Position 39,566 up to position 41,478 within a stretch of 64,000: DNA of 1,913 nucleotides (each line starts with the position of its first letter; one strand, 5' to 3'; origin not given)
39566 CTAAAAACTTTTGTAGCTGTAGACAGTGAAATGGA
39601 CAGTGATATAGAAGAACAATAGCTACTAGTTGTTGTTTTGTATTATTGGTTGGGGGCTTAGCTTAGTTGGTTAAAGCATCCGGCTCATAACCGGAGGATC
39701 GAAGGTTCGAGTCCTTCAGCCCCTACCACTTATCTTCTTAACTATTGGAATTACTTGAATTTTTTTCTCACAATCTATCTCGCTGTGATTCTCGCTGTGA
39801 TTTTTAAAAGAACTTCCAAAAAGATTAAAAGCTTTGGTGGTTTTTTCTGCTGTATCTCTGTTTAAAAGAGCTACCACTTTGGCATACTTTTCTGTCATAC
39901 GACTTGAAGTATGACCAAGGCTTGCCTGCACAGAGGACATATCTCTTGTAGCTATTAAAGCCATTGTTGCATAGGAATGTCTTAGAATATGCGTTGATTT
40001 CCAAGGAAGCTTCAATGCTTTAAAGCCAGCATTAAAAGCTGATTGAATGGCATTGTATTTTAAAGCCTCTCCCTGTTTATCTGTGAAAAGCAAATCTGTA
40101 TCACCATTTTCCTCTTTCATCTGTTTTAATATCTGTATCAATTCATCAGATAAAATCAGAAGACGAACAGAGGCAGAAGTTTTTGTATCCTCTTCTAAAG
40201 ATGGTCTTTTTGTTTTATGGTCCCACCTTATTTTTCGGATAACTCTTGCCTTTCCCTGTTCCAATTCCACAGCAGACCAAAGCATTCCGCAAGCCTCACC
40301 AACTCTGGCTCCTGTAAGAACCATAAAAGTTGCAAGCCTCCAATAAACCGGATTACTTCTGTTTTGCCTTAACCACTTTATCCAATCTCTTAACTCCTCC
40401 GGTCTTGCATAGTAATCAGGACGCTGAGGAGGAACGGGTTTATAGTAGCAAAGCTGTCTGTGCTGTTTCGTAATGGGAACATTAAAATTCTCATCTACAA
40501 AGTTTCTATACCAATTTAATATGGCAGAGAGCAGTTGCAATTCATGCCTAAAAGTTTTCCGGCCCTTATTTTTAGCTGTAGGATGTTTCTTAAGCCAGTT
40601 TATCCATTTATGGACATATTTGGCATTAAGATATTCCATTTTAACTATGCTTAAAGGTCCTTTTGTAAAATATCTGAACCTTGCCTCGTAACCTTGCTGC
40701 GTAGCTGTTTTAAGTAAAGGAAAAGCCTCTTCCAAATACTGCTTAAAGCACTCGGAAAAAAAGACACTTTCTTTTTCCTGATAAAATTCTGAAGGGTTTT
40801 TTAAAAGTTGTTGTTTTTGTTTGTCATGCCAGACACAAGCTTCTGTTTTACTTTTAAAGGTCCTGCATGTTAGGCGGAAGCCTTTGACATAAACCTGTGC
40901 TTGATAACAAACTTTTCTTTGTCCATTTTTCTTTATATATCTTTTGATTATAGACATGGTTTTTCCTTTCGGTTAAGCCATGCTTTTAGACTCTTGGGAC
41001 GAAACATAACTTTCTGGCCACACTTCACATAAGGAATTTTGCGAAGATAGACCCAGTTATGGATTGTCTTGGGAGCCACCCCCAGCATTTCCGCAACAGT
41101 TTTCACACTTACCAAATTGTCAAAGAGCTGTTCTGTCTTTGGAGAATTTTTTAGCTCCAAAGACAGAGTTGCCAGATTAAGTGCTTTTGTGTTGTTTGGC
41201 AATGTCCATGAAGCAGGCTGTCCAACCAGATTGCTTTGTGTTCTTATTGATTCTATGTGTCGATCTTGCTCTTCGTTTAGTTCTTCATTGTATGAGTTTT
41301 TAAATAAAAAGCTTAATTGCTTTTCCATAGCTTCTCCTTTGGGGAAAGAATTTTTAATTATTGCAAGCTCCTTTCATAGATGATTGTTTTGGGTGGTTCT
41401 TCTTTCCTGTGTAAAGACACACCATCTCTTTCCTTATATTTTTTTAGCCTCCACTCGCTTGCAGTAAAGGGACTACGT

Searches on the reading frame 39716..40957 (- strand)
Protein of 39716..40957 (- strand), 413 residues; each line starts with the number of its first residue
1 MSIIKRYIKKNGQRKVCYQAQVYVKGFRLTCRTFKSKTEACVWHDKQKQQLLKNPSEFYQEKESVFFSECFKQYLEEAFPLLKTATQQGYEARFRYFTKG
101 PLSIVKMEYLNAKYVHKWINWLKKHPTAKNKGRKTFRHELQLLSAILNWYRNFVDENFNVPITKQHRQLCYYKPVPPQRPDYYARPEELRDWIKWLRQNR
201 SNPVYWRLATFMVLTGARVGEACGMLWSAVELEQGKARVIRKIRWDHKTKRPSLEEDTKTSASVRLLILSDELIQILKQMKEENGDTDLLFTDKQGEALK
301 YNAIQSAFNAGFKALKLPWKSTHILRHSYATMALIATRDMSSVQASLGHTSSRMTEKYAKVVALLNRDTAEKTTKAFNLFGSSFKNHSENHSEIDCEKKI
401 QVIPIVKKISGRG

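Call 94: search_protein_families(library=pfam, proteins=[window:39716-40957:-], max_evalue=0.001)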
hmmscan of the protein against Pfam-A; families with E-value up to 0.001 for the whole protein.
window:39716-40957:- (413 aa): 1 family
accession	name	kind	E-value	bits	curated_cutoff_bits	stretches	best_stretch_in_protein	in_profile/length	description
PF00589.27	Phage_integrase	-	4e-20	72.7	27.1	1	204-361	22-168/172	Phage integrase family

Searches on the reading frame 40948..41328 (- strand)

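Call 94: search_protein_families(library=pfam, proteins=[window:40948-41328:-], max_evalue=0.001)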
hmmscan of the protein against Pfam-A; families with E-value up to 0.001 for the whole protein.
window:40948-41328:- (126 aa): 2 families
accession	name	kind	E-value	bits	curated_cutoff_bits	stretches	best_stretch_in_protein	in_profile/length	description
PF12728.13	HTH_17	-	2.1e-12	47.5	27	1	73-121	2-50/51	Helix-turn-helix domain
PF13542.12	HTH_Tnp_ISL3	-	0.00015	21.6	27.4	1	68-93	24-47/51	Helix-turn-helix domain of transposase family ISL3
